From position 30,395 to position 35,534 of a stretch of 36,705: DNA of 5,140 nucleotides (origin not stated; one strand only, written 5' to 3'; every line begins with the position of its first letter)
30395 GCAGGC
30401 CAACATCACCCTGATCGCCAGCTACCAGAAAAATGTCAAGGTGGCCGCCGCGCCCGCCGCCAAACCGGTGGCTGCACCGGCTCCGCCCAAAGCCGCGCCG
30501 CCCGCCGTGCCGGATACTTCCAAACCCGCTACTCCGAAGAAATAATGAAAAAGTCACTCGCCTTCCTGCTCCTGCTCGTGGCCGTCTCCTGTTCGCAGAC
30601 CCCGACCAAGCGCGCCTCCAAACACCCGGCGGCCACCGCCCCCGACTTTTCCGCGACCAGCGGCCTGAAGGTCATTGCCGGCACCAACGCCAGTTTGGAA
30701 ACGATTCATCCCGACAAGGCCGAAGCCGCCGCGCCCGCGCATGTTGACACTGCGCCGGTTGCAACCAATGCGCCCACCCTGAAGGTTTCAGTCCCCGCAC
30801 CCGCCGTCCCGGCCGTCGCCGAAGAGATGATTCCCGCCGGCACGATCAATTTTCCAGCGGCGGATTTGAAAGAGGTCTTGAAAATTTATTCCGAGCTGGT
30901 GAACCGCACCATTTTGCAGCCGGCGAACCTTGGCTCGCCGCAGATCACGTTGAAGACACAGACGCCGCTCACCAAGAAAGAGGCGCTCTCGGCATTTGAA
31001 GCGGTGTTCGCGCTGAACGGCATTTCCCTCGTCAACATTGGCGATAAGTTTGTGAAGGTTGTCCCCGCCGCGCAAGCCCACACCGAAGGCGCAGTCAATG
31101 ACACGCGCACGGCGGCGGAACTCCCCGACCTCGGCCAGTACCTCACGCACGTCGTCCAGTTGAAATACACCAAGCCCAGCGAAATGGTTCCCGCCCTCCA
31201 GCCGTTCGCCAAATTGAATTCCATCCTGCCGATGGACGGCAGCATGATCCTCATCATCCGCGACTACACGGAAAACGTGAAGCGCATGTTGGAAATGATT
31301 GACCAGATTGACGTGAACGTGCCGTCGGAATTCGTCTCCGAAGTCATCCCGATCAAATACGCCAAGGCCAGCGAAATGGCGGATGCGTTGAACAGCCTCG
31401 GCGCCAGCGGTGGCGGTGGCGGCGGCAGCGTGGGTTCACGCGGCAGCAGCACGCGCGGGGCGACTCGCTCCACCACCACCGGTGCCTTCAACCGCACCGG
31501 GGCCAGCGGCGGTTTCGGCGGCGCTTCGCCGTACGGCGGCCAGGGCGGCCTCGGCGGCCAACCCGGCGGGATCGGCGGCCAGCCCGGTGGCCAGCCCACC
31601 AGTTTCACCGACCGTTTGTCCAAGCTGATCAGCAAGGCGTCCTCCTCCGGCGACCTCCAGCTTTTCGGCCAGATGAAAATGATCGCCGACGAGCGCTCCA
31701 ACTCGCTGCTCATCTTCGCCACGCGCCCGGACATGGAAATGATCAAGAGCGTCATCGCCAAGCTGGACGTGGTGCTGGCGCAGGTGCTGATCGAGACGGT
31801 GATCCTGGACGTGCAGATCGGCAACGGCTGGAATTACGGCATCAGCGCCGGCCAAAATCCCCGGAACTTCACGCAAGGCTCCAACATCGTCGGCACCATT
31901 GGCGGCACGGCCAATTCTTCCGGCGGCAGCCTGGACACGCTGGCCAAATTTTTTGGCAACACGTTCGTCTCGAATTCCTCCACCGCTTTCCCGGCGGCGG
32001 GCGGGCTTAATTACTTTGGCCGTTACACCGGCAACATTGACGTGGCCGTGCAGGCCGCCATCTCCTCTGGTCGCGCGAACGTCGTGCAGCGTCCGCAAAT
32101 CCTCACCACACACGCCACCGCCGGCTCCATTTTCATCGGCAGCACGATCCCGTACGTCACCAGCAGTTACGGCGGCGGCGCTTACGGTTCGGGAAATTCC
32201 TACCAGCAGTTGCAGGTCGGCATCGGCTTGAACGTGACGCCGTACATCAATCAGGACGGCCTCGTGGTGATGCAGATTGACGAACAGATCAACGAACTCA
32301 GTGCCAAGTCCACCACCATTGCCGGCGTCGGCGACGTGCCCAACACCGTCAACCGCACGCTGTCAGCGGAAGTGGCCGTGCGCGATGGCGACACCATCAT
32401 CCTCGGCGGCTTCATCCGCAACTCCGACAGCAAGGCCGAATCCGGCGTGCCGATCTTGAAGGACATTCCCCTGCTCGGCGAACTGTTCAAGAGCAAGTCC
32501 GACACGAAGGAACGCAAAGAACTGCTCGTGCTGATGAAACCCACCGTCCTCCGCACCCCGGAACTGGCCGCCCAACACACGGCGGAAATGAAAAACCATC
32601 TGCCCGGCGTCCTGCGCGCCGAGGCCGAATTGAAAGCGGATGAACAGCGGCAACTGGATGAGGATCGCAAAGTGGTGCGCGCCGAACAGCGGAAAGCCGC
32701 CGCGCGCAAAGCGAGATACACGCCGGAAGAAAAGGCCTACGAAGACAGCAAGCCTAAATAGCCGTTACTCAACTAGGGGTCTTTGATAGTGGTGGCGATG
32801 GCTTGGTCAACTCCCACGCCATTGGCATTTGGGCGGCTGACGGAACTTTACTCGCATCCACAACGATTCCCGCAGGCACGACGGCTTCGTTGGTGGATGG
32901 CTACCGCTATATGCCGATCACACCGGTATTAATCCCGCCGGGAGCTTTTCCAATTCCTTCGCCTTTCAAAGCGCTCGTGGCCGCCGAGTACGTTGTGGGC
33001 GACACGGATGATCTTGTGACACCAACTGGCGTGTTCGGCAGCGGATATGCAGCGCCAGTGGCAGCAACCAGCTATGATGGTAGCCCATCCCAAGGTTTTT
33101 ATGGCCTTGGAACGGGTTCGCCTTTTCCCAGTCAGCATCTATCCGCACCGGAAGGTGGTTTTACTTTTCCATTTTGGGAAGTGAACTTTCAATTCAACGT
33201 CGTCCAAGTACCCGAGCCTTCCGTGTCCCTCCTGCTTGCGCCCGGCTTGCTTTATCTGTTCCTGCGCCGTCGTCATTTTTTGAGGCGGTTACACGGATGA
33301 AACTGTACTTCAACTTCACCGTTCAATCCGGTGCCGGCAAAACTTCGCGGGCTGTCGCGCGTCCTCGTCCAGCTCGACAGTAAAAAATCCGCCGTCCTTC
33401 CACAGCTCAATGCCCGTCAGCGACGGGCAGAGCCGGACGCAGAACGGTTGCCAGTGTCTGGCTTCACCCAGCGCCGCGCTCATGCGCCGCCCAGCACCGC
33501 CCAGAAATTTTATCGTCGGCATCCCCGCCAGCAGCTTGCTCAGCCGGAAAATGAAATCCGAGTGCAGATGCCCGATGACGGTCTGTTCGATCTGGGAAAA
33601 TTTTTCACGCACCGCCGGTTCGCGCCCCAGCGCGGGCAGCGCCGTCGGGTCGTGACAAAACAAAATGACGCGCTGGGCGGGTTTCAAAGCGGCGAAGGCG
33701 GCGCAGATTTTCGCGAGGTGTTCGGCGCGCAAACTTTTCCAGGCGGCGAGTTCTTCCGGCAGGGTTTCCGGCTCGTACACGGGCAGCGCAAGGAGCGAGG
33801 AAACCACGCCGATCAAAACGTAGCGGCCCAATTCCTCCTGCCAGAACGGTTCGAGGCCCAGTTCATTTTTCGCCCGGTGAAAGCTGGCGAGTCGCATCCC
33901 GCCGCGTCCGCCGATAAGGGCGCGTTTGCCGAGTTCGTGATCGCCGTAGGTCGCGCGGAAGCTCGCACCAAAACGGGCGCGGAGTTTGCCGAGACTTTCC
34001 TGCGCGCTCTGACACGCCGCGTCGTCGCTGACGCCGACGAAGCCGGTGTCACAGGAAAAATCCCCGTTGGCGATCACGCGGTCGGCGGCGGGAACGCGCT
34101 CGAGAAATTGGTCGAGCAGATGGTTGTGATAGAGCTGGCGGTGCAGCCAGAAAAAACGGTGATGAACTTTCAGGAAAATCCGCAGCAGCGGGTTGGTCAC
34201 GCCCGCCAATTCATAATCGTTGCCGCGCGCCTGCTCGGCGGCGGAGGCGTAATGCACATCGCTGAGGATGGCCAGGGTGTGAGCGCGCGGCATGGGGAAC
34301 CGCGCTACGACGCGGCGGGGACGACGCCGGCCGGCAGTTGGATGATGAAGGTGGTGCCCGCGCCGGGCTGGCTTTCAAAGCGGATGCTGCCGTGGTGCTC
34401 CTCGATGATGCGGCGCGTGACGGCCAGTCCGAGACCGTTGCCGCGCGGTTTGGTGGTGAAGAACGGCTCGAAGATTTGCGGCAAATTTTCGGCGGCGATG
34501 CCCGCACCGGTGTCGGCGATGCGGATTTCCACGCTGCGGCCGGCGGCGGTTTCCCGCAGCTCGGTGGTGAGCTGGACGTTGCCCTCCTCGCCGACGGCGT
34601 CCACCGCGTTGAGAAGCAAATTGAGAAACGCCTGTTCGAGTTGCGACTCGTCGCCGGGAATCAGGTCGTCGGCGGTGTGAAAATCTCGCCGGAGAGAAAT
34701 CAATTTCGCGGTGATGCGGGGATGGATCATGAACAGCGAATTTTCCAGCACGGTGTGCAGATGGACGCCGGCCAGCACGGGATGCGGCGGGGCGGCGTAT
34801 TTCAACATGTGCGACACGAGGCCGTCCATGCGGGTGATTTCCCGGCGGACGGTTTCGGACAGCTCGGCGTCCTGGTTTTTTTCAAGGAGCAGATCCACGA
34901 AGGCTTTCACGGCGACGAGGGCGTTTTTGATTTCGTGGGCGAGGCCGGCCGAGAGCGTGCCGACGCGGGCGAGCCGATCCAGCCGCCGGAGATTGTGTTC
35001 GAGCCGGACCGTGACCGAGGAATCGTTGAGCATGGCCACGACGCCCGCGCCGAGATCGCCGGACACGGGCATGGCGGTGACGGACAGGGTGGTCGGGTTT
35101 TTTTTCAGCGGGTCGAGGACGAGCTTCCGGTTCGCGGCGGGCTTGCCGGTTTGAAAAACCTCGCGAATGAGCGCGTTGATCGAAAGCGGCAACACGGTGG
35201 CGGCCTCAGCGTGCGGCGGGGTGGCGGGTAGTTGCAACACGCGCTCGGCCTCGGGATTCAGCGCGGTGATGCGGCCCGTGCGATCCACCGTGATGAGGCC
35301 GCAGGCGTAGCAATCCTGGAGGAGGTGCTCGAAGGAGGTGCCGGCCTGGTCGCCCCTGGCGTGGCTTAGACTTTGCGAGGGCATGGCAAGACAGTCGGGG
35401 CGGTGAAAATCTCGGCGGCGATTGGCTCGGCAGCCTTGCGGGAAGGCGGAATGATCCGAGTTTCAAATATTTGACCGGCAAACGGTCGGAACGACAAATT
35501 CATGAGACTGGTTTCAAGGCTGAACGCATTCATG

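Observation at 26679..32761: Stand-alone E-L-M-D secretion/pilus core with no platform protein, pilins or prepilin peptidase nearby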

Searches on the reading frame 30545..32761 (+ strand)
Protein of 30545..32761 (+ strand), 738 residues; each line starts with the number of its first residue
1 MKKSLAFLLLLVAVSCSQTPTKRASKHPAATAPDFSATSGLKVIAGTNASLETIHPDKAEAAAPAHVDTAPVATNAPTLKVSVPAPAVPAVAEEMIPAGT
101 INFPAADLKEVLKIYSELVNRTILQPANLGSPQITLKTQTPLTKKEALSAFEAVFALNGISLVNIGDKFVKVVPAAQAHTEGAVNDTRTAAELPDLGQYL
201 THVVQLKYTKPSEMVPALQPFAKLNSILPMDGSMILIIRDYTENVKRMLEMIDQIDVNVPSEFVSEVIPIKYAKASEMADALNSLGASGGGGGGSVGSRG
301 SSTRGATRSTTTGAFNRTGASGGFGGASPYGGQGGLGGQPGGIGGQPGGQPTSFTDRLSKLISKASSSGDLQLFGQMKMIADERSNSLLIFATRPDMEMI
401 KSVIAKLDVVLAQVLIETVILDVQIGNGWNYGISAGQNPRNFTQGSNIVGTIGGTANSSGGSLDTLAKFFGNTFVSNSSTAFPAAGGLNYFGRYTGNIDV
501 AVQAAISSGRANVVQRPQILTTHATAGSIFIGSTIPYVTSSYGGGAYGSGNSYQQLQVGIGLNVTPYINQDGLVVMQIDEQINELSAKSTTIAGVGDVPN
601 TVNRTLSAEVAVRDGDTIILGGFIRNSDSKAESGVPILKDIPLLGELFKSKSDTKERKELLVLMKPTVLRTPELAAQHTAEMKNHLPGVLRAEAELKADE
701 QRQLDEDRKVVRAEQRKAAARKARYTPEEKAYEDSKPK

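Call 7: search_protein_families(library=pfam, proteins=[window:30545-32761:+], max_evalue=0.1)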
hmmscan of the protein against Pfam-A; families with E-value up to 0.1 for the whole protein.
window:30545-32761:+ (738 aa): 3 families
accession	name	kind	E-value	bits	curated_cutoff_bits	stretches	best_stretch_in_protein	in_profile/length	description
PF00263.26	Secretin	-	4e-44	150.6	27.5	1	506-670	3-169/169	Bacterial type II and III secretion system protein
PF03958.22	Secretin_N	-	6.7e-23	81.1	28.2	2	265-410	1-66/69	Bacterial type II/III secretion system short domain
PF21305.2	type_II_gspD_N0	-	6.2e-08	32.8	27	1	101-172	1-71/71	GspD-like, N0 domain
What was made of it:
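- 30545..32761 (+): GspD-type secretin (738 aa) with a signal peptide ending in Cys16 and a Gly/Ser-rich linker. Pfam N0, two Secretin_N stretches, and Secretin 4e-44 (call 7).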

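Call 11: search_protein_families(library=ncbifam, proteins=[window:30545-32761:+], max_evalue=0.1)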
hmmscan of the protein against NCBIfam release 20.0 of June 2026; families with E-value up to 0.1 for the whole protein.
window:30545-32761:+ (738 aa): 9 families
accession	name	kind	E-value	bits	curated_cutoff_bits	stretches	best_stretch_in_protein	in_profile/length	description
TIGR02517.1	type_II_gspD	equivalog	2.4e-98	330.1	351.35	2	298-675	259-596/600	type II secretion system secretin GspD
TIGR02515.1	IV_pilus_PilQ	subfamily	1.7e-55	188.8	284.35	2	375-669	133-427/428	type IV pilus secretin PilQ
TIGR02519.1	pilus_MshL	equivalog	1.4e-38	132.6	250.2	1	382-669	4-290/290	pilus (MSHA type) biogenesis protein MshL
TIGR02516.1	type_III_yscC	equivalog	1.4e-30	106.3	238.45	1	373-670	195-462/463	type III secretion system outer membrane ring subunit SctC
NF010083.0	PRK13568.1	equivalog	1.8e-27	96.2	554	2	503-670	257-418/419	DNA uptake porin HofQ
NF007851.2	PRK10560.1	exception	1.7e-24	86.4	598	1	367-670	134-410/412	DNA uptake porin HofQ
NF011873.0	PRK15346.1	equivalog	1.1e-17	63.9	524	2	472-669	303-494/499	EscC/YscC/HrcC family type III secretion system outer membrane ring protein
NF042912.1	Amuc_1098_fam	equivalog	1.1e-14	53.5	750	1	603-668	730-795/805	Amuc_1098 family type IV pilus outer membrane protein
TIGR02520.1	pilus_B_mal_scr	equivalog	0.00051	18.7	287.65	1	332-667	207-512/513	PilN family type IVB pilus formation outer membrane protein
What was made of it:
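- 30545..32761 (+): NCBIfam GspD 330 bits (cutoff 351), PilQ 189 (cutoff 284), Amuc_1098 family 53.5 (cutoff 750) (call 11).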

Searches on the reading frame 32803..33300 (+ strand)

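Call 7: search_protein_families(library=pfam, proteins=[window:32803-33300:+], max_evalue=0.1)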
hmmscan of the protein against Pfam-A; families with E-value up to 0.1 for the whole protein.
window:32803-33300:+ (165 aa): 2 families
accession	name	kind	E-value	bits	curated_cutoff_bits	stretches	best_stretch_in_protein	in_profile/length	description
PF13313.11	DUF4082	-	0.0039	17.6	28.4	1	4-111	43-134/143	Domain of unknown function (DUF4082)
PF07589.16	PEP-CTERM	-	0.023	15.2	20.7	1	135-157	1-24/24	PEP-CTERM motif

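Call 11: search_protein_families(library=ncbifam, proteins=[window:32803-33300:+], max_evalue=0.1)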
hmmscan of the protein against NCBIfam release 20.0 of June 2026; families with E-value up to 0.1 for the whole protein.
window:32803-33300:+ (165 aa): 5 families
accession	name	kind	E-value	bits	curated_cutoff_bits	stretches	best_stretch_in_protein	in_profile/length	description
NF038129.1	PEP_NF038129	equivalog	0.0022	17.9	65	1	132-157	167-192/194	NF038129 family PEP-CTERM protein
NF038125.1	PEP_CTERM_THxN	subfamily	0.0031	17.1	85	1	126-157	210-244/246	THxN family PEP-CTERM protein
TIGR02595.1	PEP_CTERM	domain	0.0037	18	16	1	136-157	1-22/24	PEP-CTERM sorting domain-containing protein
NF038120.1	PEP_CTERM_QFxxD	subfamily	0.011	15.6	80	1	132-157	189-214/215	NF038120 family PEP-CTERM protein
NF041538.1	PEP_EDSA_1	subfamily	0.012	15.3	100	1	131-157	278-305/307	EDSAP-1 family PEP-CTERM protein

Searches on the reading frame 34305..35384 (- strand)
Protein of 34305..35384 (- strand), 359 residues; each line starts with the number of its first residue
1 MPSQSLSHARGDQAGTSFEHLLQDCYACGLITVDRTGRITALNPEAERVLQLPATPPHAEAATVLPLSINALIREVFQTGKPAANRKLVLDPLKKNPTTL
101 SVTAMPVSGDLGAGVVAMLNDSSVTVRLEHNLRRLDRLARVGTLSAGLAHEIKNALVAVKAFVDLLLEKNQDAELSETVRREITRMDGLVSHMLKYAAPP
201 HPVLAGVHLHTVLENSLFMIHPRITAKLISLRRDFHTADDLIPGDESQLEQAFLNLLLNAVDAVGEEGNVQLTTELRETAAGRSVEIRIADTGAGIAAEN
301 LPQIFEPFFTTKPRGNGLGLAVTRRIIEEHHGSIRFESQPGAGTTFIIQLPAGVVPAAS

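Call 7: search_protein_families(library=pfam, proteins=[window:34305-35384:-], max_evalue=0.1)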
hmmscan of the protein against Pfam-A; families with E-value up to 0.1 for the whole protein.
window:34305-35384:- (359 aa): 7 families
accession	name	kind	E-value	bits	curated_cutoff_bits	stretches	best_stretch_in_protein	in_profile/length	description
PF02518.31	HATPase_c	-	1.5e-28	99.9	26.4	1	244-352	1-109/111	Histidine kinase-, DNA gyrase B-, and HSP90-like ATPase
PF00512.31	HisKA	-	4.6e-09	36.6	26.9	1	142-197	3-61/66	His Kinase A (phospho-acceptor) domain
PF13581.12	HATPase_c_2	-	0.00022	21.7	27.4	1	249-333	32-113/127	Histidine kinase-like ATPase domain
PF00989.32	PAS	-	0.0019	18.6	22.6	1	19-121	4-112/113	PAS fold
PF14501.12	HATPase_c_5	-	0.0042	17.4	22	1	249-339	6-91/102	GHKL domain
PF13589.12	HATPase_c_3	-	0.0052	17.2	25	1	249-306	3-55/137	Histidine kinase-, DNA gyrase B-, and HSP90-like ATPase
PF08448.16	PAS_4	-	0.014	16.1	23.1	1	29-121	7-104/110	PAS fold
